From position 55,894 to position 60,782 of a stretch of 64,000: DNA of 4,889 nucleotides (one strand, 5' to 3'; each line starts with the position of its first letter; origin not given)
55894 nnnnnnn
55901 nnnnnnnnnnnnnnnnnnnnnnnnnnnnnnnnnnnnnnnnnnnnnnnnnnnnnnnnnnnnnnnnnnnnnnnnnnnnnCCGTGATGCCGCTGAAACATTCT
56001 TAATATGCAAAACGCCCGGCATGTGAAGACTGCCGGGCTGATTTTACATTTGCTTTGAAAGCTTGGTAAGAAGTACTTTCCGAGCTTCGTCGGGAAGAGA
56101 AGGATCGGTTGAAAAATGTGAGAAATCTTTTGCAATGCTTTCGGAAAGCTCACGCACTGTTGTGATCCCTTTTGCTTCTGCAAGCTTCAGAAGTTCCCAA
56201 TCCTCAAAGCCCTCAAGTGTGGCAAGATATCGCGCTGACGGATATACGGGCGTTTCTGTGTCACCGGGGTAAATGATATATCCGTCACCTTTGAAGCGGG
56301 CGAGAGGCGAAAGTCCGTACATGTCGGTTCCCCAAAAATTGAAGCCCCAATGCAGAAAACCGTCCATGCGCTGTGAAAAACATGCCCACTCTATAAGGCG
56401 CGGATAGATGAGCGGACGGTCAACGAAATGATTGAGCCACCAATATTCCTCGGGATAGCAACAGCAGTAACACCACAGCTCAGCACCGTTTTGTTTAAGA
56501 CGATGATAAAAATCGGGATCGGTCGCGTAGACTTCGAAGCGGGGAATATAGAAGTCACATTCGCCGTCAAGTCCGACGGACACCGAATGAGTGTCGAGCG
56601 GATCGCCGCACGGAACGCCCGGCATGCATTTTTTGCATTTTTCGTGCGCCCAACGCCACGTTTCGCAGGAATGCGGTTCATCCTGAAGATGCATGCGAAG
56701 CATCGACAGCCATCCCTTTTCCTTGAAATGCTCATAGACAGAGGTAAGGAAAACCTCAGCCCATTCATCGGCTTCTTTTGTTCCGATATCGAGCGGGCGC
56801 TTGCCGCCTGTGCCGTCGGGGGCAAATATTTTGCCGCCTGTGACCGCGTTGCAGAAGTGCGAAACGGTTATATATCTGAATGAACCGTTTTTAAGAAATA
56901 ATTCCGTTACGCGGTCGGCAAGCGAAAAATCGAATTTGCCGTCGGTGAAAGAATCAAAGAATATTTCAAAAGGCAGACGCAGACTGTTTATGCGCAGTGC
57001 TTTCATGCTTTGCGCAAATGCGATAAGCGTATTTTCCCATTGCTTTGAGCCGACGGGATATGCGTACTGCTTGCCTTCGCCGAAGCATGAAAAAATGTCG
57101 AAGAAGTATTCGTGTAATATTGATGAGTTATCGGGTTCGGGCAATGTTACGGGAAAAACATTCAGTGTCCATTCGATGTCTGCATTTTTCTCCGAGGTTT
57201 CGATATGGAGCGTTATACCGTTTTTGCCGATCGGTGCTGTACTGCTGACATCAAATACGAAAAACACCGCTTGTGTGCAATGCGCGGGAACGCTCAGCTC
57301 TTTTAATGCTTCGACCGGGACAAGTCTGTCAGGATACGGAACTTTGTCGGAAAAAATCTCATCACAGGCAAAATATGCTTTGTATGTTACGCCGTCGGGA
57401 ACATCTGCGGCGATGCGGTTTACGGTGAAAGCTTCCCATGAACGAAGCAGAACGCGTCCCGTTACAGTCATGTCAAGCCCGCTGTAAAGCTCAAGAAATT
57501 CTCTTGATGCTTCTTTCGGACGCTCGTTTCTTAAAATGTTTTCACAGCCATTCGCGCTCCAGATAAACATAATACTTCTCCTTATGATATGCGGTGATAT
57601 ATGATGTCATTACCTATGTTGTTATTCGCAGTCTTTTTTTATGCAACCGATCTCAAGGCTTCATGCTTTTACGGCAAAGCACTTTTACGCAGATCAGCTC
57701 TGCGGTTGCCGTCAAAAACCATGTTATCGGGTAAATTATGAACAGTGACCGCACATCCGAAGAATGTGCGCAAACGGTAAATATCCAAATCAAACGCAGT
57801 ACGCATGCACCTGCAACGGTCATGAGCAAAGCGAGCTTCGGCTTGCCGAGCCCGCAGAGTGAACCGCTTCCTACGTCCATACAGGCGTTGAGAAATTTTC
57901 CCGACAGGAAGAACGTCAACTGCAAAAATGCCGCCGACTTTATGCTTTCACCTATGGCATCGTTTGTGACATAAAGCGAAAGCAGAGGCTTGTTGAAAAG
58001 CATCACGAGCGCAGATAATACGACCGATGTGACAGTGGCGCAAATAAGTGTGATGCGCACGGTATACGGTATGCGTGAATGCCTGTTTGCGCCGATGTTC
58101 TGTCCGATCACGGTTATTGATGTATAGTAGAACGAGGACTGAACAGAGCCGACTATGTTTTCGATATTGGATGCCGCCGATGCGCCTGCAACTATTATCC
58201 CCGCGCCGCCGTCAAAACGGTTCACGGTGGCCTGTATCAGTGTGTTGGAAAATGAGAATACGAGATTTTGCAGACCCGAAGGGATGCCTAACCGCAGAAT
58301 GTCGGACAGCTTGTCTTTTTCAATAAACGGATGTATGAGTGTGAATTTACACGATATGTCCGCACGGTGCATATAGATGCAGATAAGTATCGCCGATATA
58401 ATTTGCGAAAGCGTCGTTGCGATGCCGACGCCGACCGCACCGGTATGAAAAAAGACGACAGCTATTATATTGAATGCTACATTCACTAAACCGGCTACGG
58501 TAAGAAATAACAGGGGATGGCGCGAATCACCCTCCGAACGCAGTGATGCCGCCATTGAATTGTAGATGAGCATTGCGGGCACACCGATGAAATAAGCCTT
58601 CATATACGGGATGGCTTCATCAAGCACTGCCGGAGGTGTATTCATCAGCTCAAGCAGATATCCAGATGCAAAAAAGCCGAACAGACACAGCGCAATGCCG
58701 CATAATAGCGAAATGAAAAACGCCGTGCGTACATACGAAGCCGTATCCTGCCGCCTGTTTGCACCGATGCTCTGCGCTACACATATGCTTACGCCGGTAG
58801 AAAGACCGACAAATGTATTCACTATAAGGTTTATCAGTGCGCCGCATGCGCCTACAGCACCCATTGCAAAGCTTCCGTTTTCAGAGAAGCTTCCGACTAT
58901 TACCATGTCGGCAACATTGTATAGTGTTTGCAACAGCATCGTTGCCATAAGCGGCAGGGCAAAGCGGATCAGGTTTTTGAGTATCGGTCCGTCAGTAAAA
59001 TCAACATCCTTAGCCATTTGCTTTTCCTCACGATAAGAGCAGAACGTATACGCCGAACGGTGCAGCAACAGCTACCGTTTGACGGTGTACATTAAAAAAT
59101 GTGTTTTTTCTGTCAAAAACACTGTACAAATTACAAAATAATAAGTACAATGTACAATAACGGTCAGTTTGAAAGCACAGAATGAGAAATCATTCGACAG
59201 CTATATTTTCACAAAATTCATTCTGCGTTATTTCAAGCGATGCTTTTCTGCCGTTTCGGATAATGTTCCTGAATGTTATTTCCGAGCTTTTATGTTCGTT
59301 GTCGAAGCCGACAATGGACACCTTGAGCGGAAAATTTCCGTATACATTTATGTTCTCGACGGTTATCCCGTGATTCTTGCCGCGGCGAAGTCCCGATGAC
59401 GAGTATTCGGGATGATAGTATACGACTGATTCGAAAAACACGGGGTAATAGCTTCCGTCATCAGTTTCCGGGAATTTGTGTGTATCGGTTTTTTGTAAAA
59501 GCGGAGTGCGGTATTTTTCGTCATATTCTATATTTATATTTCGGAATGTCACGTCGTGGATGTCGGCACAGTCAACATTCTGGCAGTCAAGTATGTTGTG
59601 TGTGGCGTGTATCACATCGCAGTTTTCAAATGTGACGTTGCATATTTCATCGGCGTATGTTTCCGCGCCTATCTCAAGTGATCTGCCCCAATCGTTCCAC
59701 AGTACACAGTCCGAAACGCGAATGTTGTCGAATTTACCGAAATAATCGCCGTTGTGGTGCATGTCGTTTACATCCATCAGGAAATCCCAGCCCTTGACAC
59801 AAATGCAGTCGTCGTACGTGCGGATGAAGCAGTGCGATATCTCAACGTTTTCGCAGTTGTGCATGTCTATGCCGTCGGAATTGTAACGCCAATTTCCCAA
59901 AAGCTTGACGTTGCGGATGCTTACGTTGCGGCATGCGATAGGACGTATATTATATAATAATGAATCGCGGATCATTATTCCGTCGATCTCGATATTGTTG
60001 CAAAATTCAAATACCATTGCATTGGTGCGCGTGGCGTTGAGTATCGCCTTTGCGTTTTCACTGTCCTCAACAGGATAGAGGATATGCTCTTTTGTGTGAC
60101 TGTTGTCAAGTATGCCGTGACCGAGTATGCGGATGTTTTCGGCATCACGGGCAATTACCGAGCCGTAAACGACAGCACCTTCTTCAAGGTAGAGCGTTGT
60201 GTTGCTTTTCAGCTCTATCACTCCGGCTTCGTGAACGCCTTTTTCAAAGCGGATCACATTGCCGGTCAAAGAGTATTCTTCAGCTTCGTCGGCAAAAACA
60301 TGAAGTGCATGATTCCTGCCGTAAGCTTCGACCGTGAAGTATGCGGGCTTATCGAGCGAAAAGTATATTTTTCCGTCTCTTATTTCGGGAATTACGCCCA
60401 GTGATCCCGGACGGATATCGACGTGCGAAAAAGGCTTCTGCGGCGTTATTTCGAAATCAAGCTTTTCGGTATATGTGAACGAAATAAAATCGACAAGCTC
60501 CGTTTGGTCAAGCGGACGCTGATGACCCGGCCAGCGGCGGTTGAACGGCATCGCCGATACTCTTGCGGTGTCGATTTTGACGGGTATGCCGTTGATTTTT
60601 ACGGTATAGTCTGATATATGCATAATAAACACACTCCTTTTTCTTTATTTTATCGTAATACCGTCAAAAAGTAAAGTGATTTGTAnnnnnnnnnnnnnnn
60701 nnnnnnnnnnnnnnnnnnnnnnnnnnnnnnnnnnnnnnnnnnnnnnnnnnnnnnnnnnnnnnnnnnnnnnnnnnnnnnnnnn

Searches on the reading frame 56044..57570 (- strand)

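Call 37: search_protein_families(library=pfam, proteins=[window:56044-57570:-], max_evalue=0.00001)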
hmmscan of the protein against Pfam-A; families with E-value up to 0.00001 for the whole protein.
window:56044-57570:- (508 aa): 1 family
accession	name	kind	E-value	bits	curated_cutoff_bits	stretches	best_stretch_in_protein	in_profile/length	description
PF13320.12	GH123_cat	-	1.1e-32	114.2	23.1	1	212-463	71-323/324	Glycoside hydrolase 123, catalytic domain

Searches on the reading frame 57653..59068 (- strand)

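Call 37: search_protein_families(library=pfam, proteins=[window:57653-59068:-], max_evalue=0.00001)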
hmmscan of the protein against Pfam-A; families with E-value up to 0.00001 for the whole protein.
window:57653-59068:- (471 aa): 1 family
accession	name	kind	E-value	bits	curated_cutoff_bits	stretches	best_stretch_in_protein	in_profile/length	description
PF01554.23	MatE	-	5.8e-48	163.1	24.9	2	39-202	1-161/161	MatE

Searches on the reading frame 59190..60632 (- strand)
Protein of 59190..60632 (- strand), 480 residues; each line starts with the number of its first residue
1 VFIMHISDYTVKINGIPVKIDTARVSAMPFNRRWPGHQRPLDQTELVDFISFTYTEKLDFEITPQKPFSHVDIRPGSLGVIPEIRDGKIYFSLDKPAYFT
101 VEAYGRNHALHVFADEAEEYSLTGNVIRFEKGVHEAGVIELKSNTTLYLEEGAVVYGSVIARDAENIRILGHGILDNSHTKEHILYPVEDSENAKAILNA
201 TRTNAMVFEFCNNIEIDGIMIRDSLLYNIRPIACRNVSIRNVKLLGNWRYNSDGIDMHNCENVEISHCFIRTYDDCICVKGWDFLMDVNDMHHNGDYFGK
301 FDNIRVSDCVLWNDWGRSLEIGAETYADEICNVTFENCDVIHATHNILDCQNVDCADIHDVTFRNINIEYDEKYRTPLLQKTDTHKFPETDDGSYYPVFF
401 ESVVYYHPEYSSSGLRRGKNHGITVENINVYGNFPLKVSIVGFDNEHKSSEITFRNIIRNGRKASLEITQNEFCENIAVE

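Call 37: search_protein_families(library=pfam, proteins=[window:59190-60632:-], max_evalue=0.00001)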
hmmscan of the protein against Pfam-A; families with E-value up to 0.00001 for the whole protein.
window:59190-60632:- (480 aa): 1 family
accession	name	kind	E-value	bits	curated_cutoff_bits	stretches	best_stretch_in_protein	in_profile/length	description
PF00295.23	Glyco_hydro_28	-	5e-15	55.8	22.9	1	139-369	33-241/324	Glycosyl hydrolases family 28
